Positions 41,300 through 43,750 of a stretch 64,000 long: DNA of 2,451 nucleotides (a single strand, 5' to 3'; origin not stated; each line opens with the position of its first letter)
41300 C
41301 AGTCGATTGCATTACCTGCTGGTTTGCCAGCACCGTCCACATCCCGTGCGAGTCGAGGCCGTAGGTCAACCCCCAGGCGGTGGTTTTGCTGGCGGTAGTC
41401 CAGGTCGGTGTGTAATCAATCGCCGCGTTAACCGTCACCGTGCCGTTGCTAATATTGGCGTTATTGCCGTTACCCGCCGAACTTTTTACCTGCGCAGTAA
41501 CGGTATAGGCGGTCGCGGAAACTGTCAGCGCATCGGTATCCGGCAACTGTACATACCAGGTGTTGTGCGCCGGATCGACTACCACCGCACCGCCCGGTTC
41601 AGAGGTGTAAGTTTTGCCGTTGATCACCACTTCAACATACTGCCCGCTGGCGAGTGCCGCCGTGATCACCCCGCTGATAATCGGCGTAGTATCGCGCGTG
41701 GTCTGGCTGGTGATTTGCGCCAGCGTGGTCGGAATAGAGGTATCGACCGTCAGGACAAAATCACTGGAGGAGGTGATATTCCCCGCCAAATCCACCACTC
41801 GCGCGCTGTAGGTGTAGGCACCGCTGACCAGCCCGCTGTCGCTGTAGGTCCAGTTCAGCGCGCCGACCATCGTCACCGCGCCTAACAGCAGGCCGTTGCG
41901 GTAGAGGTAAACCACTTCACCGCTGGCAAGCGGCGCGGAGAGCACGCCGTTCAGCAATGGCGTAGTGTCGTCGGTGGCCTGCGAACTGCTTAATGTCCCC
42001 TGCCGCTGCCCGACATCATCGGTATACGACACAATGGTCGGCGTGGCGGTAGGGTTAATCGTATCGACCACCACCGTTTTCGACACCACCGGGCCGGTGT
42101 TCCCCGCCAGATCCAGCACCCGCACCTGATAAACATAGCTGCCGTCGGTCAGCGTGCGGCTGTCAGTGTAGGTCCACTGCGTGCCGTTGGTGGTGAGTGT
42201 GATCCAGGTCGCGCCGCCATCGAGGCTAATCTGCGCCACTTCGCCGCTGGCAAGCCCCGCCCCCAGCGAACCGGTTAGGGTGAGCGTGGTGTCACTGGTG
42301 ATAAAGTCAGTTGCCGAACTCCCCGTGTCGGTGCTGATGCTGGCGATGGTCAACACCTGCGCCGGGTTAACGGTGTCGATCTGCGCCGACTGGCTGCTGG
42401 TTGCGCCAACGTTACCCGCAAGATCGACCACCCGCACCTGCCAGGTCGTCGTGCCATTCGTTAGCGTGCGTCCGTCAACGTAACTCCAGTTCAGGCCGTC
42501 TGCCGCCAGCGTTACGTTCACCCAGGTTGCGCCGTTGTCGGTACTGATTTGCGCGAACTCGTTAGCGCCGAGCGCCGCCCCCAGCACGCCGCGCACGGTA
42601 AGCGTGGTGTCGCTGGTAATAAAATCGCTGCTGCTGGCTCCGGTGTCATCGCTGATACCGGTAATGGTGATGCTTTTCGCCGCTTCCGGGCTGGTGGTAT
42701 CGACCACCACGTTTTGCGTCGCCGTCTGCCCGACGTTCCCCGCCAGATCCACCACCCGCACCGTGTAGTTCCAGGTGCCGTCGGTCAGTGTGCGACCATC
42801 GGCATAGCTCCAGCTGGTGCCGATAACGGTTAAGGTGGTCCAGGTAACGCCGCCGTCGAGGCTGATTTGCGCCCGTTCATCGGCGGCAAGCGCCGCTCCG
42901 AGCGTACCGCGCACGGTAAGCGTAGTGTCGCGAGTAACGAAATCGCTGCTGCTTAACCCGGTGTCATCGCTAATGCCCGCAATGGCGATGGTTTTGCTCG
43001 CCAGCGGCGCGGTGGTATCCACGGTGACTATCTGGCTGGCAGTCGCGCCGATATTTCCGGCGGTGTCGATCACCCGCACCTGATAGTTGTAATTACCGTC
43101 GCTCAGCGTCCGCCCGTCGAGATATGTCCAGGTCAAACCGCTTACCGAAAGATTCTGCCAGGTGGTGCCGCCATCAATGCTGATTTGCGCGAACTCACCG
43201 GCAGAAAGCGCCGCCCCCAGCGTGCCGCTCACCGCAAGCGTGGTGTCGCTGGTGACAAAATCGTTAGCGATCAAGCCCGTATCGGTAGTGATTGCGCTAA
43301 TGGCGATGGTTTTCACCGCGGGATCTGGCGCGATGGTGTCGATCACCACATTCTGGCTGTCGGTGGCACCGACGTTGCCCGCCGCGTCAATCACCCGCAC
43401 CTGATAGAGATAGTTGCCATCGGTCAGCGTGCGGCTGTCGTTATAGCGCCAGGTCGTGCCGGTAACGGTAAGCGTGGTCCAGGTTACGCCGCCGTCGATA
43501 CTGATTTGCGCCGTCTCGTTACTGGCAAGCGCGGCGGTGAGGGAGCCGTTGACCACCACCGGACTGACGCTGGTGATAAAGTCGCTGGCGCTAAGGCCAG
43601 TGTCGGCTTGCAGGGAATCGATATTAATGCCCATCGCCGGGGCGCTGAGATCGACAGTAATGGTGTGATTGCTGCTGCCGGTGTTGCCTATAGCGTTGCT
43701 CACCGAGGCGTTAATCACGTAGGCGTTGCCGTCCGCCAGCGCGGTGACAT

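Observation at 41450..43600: Second distinct ~100-aa repeat class near the adhesin C-terminus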

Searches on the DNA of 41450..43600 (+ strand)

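Call 6: search_dna_similar(query=window:41450-43600:+, collection=ecoli_genomes, mode=near, max_rows=15)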
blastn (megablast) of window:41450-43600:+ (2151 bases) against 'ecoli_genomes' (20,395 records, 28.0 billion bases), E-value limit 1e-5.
Records with a match: 958; places in all: 1163; records where one place covers at least 80% of the query: 953.
Genomes with a match: 958 of 5426; with a place that covers at least 80% of the query: 953. Places per genome that has any: lowest 1, median 1, highest 2. On chromosomes: 1163 places; on plasmids: 0.
Best place of each record, by identity: >=99% 2; 95-99% 314; 90-95% 323; 80-90% 319.
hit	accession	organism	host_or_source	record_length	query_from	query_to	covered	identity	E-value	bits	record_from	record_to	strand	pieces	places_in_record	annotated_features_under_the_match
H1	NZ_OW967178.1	Escherichia coli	Homo sapiens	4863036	1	2151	100%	100.0%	0e+0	3973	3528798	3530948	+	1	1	siiEA: BapA-related adhesin SiiEA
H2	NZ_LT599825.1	Escherichia coli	-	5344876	1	2151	100%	100.0%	0e+0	3973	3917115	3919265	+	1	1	siiEA: BapA-related adhesin SiiEA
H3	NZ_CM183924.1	Escherichia coli strain GMF054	Homo sapiens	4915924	1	2151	100%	96.7%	0e+0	3585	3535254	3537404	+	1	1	siiEA: BapA-related adhesin SiiEA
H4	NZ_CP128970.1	Escherichia coli strain TUM1886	missing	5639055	1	2151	100%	96.7%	0e+0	3574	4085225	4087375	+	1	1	siiEA: BapA-related adhesin SiiEA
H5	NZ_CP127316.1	Escherichia coli strain Ch1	Gallus gallus domesticus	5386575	1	2151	100%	96.7%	0e+0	3574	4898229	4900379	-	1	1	siiEA: BapA-related adhesin SiiEA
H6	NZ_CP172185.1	Escherichia coli strain GF60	chicken meat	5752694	1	2151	100%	96.7%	0e+0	3574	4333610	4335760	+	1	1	Ig-like domain-containing protein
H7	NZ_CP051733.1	Escherichia coli strain SCU-109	Homo sapiens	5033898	1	2151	100%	96.6%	0e+0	3568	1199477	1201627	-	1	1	siiEA: BapA-related adhesin SiiEA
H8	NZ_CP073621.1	Escherichia coli strain CE2050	Chroicocephalus novaehollandiae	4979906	1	2151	100%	96.6%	0e+0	3568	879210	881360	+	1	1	siiEA: BapA-related adhesin SiiEA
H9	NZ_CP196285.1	Escherichia coli strain ECamp083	Homo sapiens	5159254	1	2151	100%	96.6%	0e+0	3568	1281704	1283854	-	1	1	siiEA: BapA-related adhesin SiiEA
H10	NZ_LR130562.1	Escherichia coli strain MS14384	Homo sapiens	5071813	1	2151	100%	96.6%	0e+0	3568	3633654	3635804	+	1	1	siiEA: BapA-related adhesin SiiEA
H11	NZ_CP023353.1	Escherichia coli strain 746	canine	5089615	1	2151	100%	96.6%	0e+0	3563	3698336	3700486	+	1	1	siiEA: BapA-related adhesin SiiEA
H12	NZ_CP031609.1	Escherichia coli strain N3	Homo sapiens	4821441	1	2146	100%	96.7%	0e+0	3570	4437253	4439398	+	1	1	siiEA: BapA-related adhesin SiiEA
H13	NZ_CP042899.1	Escherichia coli strain CFSAN061763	missing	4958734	1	2151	100%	96.4%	0e+0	3541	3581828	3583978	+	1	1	siiEA: BapA-related adhesin SiiEA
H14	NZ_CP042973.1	Escherichia coli strain CFSAN061768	missing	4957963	1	2151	100%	96.4%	0e+0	3541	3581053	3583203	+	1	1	siiEA: BapA-related adhesin SiiEA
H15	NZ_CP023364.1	Escherichia coli strain 144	canine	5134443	1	2151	100%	96.4%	0e+0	3541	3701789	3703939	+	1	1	siiEA: BapA-related adhesin SiiEA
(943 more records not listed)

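Call 8: get_annotated_region(hit=H1, flank=20000)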
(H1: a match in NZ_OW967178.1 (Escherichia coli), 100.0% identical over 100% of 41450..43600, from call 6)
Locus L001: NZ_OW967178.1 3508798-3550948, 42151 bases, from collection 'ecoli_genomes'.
description: Escherichia coli isolate 362 chromosome main, complete sequence
organism: Escherichia coli (NCBI taxid 562)
replicon: chromosome; assembly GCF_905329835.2
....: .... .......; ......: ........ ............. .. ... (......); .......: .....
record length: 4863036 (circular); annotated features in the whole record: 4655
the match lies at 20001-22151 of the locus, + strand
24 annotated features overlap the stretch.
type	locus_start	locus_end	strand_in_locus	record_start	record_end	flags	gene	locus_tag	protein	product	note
CDS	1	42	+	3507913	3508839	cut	allS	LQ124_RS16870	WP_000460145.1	HTH-type transcriptional activator AllS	-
CDS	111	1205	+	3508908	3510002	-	mnmH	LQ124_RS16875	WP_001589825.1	tRNA 2-selenouridine(34) synthase MnmH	-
CDS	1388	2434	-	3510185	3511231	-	-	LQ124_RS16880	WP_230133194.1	integrase core domain-containing protein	-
CDS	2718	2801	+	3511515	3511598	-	dinQ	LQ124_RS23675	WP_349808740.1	damage-inducible type I toxin DinQ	-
CDS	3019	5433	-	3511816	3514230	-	ybbP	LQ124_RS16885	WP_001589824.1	putative ABC transporter permease subunit YbbP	-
CDS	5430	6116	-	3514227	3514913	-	ybbA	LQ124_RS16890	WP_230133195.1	putative ABC transporter ATP-binding protein YbbA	-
CDS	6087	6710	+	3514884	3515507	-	tesA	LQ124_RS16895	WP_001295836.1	multifunctional acyl-CoA thioesterase I/protease I/lysophospholipase L1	-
CDS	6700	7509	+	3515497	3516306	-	ybbO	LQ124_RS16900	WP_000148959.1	NADP(+)-dependent aldehyde reductase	-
CDS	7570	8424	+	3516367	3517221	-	cnoX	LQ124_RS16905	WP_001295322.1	chaperedoxin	-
CDS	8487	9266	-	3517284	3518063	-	fetB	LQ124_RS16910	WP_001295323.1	iron efflux ABC transporter permease subunit FetB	-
CDS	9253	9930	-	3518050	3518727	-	fetA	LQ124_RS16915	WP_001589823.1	iron efflux ABC transporter ATP-binding subunit FetA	-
CDS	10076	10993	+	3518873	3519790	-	qmcA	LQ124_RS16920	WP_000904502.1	SPFH domain-containing protein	-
CDS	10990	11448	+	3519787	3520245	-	ybbJ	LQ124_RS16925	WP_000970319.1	NfeD family protein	-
CDS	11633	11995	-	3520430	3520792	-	-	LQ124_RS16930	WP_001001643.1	hypothetical protein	-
CDS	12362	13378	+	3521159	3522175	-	-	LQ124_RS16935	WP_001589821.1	YadA family autotransporter adhesin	-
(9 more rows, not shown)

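Call 25: search_dna_similar(query=window:41450-43600:+, collection=ecoli_genomes, mode=near, max_rows=24, rows=spread)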
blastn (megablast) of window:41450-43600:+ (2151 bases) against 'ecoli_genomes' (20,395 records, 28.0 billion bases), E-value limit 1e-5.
Records with a match: 958; places in all: 1163; records where one place covers at least 80% of the query: 953.
Genomes with a match: 958 of 5426; with a place that covers at least 80% of the query: 953. Places per genome that has any: lowest 1, median 1, highest 2. On chromosomes: 1163 places; on plasmids: 0.
Best place of each record, by identity: >=99% 2; 95-99% 314; 90-95% 323; 80-90% 319.
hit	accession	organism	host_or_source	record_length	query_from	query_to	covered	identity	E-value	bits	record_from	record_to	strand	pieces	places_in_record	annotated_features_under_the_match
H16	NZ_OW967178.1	Escherichia coli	Homo sapiens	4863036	1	2151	100%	100.0%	0e+0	3973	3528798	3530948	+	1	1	siiEA: BapA-related adhesin SiiEA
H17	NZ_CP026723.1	Escherichia coli strain 266917_2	Homo sapiens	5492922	1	2151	100%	96.3%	0e+0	3535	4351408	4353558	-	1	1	siiEA: BapA-related adhesin SiiEA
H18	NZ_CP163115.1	Escherichia coli strain W46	Homo sapiens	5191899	1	2151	100%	96.3%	0e+0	3535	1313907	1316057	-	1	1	Ig-like domain-containing protein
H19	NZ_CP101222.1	Escherichia coli strain EC21Z-144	Homo sapiens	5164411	1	2151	100%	96.3%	0e+0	3530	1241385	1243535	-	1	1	siiEA: BapA-related adhesin SiiEA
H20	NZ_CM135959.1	Escherichia coli strain NY1601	Chicken feces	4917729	1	2151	100%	95.3%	0e+0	3413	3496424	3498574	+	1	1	siiEA: BapA-related adhesin SiiEA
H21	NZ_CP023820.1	Escherichia coli strain 7/2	Homo sapiens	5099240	1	2151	100%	95.0%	0e+0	3380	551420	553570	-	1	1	siiEA: BapA-related adhesin SiiEA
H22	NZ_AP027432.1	Escherichia coli strain EC581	Sus scrofa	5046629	1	2151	100%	95.0%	0e+0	3380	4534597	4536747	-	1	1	siiEA: BapA-related adhesin SiiEA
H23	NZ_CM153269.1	Escherichia coli strain F5446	Homo sapiens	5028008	1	2151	100%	95.0%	0e+0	3380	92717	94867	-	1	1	siiEA: BapA-related adhesin SiiEA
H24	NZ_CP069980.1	Escherichia coli strain FDAARGOS_1291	Homo sapiens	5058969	1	2151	100%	95.0%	0e+0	3374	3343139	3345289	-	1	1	siiEA: BapA-related adhesin SiiEA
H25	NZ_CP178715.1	Escherichia coli strain VTB96959v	Chicken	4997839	1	2151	100%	95.0%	0e+0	3374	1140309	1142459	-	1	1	siiEA: BapA-related adhesin SiiEA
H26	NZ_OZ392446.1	Escherichia coli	Gallus gallus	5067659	1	2151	100%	95.0%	0e+0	3374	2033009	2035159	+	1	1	siiEA: BapA-related adhesin SiiEA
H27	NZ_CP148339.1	Escherichia coli strain Z1323HEC0422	Homo sapiens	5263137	1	2151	100%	94.9%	0e+0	3363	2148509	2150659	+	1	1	siiEA: BapA-related adhesin SiiEA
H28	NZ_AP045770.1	Escherichia coli strain 23CRST011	Homo sapiens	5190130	1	2151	100%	94.8%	0e+0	3358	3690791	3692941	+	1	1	siiEA: BapA-related adhesin SiiEA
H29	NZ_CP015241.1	Escherichia coli strain 2013C-4465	Homo sapiens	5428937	1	2151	100%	94.6%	0e+0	3325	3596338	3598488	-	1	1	siiEA: BapA-related adhesin SiiEA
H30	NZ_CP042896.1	Escherichia coli strain CFSAN061771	missing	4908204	6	2151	100%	94.2%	0e+0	3271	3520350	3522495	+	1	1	siiEA: BapA-related adhesin SiiEA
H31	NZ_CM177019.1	Escherichia coli strain RMDEC465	Homo sapiens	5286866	6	2149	100%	92.1%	0e+0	3024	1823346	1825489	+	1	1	siiEA: BapA-related adhesin SiiEA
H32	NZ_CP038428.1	Escherichia coli O157:H7 strain 611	bovine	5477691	1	2151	100%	87.1%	0e+0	2950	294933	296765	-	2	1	Ig-like domain-containing protein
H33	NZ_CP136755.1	Escherichia coli O157:H7 strain PNUSAE147325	missing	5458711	1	2151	100%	87.1%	0e+0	2950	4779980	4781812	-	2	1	siiEA: BapA-related adhesin SiiEA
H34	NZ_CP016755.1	Escherichia coli strain FORC_044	Homo sapiens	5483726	1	1741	81%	89.9%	0e+0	2242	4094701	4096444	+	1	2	siiEA: BapA-related adhesin SiiEA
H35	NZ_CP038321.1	Escherichia coli O157:H7 strain NE1127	bovine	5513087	1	1741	81%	89.9%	0e+0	2242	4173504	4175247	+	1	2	siiEA: BapA-related adhesin SiiEA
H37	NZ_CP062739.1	Escherichia coli O157:H7 strain Z1723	Bovine Faeces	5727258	1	1741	81%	89.9%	0e+0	2242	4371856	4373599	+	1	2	Ig-like domain-containing protein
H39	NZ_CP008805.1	Escherichia coli O157:H7 str. SS17 strain SS17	Cattle feces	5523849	1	2151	57%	87.8%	0e+0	1467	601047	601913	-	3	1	Ig-like domain-containing protein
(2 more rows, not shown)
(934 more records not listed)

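Call 27: get_annotated_region(hit=H32, flank=20000)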
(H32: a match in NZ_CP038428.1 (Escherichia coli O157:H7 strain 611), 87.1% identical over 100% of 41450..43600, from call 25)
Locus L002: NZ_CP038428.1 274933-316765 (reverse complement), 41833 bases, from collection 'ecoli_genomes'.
description: Escherichia coli O157:H7 strain 611 chromosome, complete genome
organism: Escherichia coli O157:H7 strain 611 (NCBI taxid 83334)
replicon: chromosome; assembly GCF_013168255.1
host: bovine; source: missing; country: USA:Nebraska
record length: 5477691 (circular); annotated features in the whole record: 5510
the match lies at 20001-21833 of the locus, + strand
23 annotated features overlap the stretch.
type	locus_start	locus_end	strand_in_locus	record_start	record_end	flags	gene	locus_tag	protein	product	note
CDS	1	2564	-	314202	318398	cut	-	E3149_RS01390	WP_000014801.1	RHS element core protein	-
CDS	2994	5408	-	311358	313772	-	ybbP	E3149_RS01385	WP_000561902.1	putative ABC transporter permease subunit YbbP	-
CDS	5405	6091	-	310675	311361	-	ybbA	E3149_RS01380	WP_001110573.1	putative ABC transporter ATP-binding protein YbbA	-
CDS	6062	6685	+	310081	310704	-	tesA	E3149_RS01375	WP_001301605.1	multifunctional acyl-CoA thioesterase I/protease I/lysophospholipase L1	-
CDS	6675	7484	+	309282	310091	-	ybbO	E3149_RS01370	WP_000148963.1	NADP(+)-dependent aldehyde reductase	-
CDS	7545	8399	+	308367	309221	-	cnoX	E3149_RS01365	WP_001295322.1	chaperedoxin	-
CDS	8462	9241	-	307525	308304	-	fetB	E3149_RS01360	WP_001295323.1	iron efflux ABC transporter permease subunit FetB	-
CDS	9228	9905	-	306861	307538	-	fetA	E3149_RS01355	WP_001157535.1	iron efflux ABC transporter ATP-binding subunit FetA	-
CDS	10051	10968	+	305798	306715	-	qmcA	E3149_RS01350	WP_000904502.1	SPFH domain-containing protein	-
CDS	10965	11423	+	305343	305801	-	ybbJ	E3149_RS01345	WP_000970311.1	NfeD family protein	-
CDS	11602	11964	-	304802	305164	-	-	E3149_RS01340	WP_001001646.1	hypothetical protein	-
CDS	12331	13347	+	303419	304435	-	-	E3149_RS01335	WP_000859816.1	YadA family autotransporter adhesin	-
CDS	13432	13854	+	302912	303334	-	-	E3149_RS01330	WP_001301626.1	lipoprotein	-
CDS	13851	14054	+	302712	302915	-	-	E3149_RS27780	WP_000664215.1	hypothetical protein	-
CDS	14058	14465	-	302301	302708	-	cueR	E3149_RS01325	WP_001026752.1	Cu(I)-responsive transcriptional regulator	-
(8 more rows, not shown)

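Call 28: get_annotated_region(hit=H31, flank=20000)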
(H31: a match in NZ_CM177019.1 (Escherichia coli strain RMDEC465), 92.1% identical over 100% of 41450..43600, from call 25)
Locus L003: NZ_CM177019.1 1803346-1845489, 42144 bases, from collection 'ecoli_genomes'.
description: Escherichia coli strain RMDEC465 chromosome, whole genome shotgun sequence
organism: Escherichia coli strain RMDEC465 (NCBI taxid 562)
replicon: chromosome; assembly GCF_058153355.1
host: Homo sapiens; source: stool; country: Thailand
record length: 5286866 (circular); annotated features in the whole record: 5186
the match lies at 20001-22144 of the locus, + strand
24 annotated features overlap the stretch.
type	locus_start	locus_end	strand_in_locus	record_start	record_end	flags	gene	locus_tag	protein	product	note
CDS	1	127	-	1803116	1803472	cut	-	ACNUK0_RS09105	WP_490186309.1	hypothetical protein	-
CDS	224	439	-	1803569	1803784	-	-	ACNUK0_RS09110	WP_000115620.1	hypothetical protein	-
CDS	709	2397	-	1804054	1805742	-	ltrA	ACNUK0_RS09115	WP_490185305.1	group II intron reverse transcriptase/maturase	-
CDS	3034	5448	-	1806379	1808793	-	ybbP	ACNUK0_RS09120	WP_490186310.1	putative ABC transporter permease subunit YbbP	-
CDS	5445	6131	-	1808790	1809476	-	ybbA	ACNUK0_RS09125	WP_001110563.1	putative ABC transporter ATP-binding protein YbbA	-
CDS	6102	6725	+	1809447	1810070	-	tesA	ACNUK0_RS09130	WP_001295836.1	multifunctional acyl-CoA thioesterase I/protease I/lysophospholipase L1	-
CDS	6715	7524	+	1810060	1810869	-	ybbO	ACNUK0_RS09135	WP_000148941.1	NADP(+)-dependent aldehyde reductase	-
CDS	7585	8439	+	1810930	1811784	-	cnoX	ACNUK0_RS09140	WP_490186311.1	chaperedoxin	-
CDS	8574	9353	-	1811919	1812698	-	fetB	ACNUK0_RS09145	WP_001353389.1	iron efflux ABC transporter permease subunit FetB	-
CDS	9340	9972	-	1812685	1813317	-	fetA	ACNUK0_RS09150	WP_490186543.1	iron efflux ABC transporter ATP-binding subunit FetA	-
CDS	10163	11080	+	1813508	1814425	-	qmcA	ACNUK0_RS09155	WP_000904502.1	SPFH domain-containing protein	-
CDS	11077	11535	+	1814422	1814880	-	ybbJ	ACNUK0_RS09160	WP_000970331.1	NfeD family protein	-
CDS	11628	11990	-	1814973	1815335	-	-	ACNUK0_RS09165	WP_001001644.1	hypothetical protein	-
CDS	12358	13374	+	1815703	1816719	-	-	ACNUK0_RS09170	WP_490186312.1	YadA C-terminal domain-containing protein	-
CDS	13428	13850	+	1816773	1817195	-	-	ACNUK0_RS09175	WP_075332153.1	hypothetical protein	-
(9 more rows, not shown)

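Call 44: get_annotated_region(hit=H34, flank=20000)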
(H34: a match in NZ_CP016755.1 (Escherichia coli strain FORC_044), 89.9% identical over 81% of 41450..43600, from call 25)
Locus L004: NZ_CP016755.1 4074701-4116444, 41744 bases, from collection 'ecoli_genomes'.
description: Escherichia coli strain FORC_044 chromosome, complete genome
organism: Escherichia coli strain FORC_044 (NCBI taxid 562)
replicon: chromosome; assembly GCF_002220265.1
host: Homo sapiens; source: stool; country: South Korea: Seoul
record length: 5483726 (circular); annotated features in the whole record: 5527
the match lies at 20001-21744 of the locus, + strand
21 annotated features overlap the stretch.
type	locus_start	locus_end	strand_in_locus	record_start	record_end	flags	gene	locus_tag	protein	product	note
CDS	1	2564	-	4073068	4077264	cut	-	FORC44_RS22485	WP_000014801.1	RHS element core protein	-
CDS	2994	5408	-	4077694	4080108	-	ybbP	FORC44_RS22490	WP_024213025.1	putative ABC transporter permease subunit YbbP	-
CDS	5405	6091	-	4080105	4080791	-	ybbA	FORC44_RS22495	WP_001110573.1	putative ABC transporter ATP-binding protein YbbA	-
CDS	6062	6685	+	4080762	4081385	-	tesA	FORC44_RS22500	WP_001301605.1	multifunctional acyl-CoA thioesterase I/protease I/lysophospholipase L1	-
CDS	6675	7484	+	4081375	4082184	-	ybbO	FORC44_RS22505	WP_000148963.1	NADP(+)-dependent aldehyde reductase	-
CDS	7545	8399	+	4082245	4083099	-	cnoX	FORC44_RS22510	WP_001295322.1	chaperedoxin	-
CDS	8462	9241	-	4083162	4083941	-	fetB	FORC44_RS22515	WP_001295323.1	iron efflux ABC transporter permease subunit FetB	-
CDS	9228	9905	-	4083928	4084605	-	fetA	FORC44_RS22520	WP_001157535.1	iron efflux ABC transporter ATP-binding subunit FetA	-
CDS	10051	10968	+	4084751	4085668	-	qmcA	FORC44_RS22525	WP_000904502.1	SPFH domain-containing protein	-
CDS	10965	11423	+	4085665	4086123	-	ybbJ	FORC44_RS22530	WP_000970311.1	NfeD family protein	-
CDS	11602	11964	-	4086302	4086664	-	-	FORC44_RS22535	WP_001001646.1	hypothetical protein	-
CDS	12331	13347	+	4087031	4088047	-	-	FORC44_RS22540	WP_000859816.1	YadA family autotransporter adhesin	-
CDS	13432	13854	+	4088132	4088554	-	-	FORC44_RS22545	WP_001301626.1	lipoprotein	-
CDS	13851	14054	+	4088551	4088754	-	-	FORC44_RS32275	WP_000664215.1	hypothetical protein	-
CDS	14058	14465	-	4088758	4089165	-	cueR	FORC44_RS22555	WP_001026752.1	Cu(I)-responsive transcriptional regulator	-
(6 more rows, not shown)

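Call 45: get_annotated_region(hit=H22, flank=20000)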
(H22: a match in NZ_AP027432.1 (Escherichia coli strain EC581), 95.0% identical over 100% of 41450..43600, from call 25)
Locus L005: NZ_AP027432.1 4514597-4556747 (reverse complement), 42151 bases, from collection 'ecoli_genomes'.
description: Escherichia coli strain EC581 isolate EC581 chromosome, complete genome
organism: Escherichia coli strain EC581 (NCBI taxid 562)
replicon: chromosome; assembly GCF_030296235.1
host: Sus scrofa; source: feces; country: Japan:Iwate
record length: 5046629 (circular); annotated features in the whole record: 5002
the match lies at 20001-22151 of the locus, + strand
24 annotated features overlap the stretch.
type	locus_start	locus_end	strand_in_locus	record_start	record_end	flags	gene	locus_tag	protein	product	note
CDS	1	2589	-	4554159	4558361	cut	-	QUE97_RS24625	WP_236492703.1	RHS element core protein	-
CDS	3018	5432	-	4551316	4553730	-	ybbP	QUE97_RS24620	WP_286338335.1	putative ABC transporter permease subunit YbbP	-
CDS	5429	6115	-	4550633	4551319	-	ybbA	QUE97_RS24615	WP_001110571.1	putative ABC transporter ATP-binding protein YbbA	-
CDS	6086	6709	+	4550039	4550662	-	tesA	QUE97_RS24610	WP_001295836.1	multifunctional acyl-CoA thioesterase I/protease I/lysophospholipase L1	-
CDS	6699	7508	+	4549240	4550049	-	ybbO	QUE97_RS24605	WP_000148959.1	NADP(+)-dependent aldehyde reductase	-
CDS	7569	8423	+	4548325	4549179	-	cnoX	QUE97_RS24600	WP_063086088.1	chaperedoxin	-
CDS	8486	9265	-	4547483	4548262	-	fetB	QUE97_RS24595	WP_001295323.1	iron efflux ABC transporter permease subunit FetB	-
CDS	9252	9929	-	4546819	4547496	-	fetA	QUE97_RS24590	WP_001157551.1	iron efflux ABC transporter ATP-binding subunit FetA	-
CDS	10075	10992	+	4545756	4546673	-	qmcA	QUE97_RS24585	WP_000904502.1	SPFH domain-containing protein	-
CDS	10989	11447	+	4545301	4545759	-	ybbJ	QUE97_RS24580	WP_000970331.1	NfeD family protein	-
CDS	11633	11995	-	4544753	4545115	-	-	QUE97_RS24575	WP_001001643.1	hypothetical protein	-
CDS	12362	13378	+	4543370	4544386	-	-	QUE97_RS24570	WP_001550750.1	YadA family autotransporter adhesin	-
CDS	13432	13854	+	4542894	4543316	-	-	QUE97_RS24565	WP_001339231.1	hypothetical protein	-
CDS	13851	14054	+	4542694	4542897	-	-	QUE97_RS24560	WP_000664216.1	hypothetical protein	-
CDS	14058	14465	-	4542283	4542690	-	cueR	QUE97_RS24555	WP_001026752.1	Cu(I)-responsive transcriptional regulator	-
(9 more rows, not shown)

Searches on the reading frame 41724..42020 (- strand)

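Call 13: search_protein_families(library=pfam, proteins=[window:41724-42020:-], max_evalue=0.01)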
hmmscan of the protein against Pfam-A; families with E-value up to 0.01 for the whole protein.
seq(99 aa): 1 family
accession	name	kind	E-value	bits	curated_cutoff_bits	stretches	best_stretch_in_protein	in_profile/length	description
PF19077.6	Big_13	-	8.9e-11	42.6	27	1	7-94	15-102/102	Bacterial Ig-like domain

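Call 67: search_protein_families(library=ncbifam, proteins=[window:41724-42020:-], max_evalue=0.01)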
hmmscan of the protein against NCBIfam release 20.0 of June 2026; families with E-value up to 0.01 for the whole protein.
seq(99 aa): 3 families
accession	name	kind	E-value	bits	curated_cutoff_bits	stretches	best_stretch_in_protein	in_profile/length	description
NF040520.1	Ig_like_BLP2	equivalog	9.2e-08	30.7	750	1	1-88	520-605/730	Ig-like repeat protein Blp2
NF041611.1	exoglucan_CbhB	equivalog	0.0008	17.5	1950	1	40-95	837-887/997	exoglucanase CbhB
NF033510.3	Ca_tandemer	repeat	0.0025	18.1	50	1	13-82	25-95/96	Ca2+-stabilized repeat-containing adhesin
